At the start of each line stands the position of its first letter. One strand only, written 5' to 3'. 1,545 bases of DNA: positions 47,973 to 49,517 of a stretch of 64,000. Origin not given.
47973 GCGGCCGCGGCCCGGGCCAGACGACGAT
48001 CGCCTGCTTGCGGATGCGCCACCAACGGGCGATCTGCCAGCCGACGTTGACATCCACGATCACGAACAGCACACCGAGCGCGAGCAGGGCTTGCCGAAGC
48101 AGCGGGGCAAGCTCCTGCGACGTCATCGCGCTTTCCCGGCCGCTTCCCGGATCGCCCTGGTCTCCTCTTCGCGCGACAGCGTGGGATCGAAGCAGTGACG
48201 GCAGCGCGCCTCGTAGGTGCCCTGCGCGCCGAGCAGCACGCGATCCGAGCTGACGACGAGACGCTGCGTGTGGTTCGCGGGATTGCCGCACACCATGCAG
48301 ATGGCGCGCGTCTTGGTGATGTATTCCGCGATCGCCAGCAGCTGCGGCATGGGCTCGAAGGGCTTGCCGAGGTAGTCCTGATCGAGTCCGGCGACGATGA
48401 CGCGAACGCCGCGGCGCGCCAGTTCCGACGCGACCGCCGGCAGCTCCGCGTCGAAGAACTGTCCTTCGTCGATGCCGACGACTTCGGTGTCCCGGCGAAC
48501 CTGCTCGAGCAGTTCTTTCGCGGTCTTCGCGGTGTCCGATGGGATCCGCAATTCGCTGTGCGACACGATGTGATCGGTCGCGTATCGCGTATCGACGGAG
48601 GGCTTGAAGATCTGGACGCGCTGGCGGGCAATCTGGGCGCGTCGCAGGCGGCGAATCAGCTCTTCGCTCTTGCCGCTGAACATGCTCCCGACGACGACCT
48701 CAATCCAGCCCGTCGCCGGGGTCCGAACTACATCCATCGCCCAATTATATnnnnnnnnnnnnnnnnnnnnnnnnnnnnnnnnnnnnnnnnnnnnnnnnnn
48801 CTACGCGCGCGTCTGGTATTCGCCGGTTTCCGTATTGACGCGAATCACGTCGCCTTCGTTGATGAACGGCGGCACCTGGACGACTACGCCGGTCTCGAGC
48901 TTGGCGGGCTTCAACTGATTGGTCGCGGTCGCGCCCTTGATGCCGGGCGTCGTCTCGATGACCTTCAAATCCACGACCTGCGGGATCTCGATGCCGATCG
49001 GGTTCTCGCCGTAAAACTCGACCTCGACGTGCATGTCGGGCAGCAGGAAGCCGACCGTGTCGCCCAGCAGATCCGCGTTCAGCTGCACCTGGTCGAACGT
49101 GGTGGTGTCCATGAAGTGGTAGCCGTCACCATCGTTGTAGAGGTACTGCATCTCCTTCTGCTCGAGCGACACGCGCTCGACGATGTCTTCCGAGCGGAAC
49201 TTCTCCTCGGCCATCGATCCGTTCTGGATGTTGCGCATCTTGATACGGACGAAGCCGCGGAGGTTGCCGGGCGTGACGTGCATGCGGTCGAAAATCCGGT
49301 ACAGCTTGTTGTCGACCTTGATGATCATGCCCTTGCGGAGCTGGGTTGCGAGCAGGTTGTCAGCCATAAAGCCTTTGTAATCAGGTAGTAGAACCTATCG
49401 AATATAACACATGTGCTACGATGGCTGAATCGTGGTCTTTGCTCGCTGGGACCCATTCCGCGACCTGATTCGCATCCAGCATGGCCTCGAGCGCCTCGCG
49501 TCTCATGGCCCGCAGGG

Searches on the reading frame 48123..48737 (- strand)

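Call 80: search_protein_families(library=pfam, proteins=[window:48123-48737:-], max_evalue=0.0001)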
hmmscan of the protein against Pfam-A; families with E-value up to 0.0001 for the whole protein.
window:48123-48737:- (204 aa): 1 family
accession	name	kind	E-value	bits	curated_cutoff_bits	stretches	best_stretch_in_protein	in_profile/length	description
PF00265.24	TK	-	5.3e-51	173.4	20.6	1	10-183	1-176/176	Thymidine kinase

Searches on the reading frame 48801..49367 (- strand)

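Call 80: search_protein_families(library=pfam, proteins=[window:48801-49367:-], max_evalue=0.0001)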
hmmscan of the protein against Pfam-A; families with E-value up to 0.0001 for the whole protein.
window:48801-49367:- (188 aa): 3 families
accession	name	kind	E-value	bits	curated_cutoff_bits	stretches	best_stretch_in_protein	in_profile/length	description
PF09285.17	Elong-fact-P_C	-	2.9e-26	91.4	25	1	132-187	1-56/56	Elongation factor P, C-terminal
PF01132.26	EFP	-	1.4e-22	79.8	27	1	71-124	1-54/54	Elongation factor P (EF-P) OB domain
PF08207.18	EFP_N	-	2.2e-19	69.6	23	1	7-63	2-58/58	Elongation factor P (EF-P) KOW-like domain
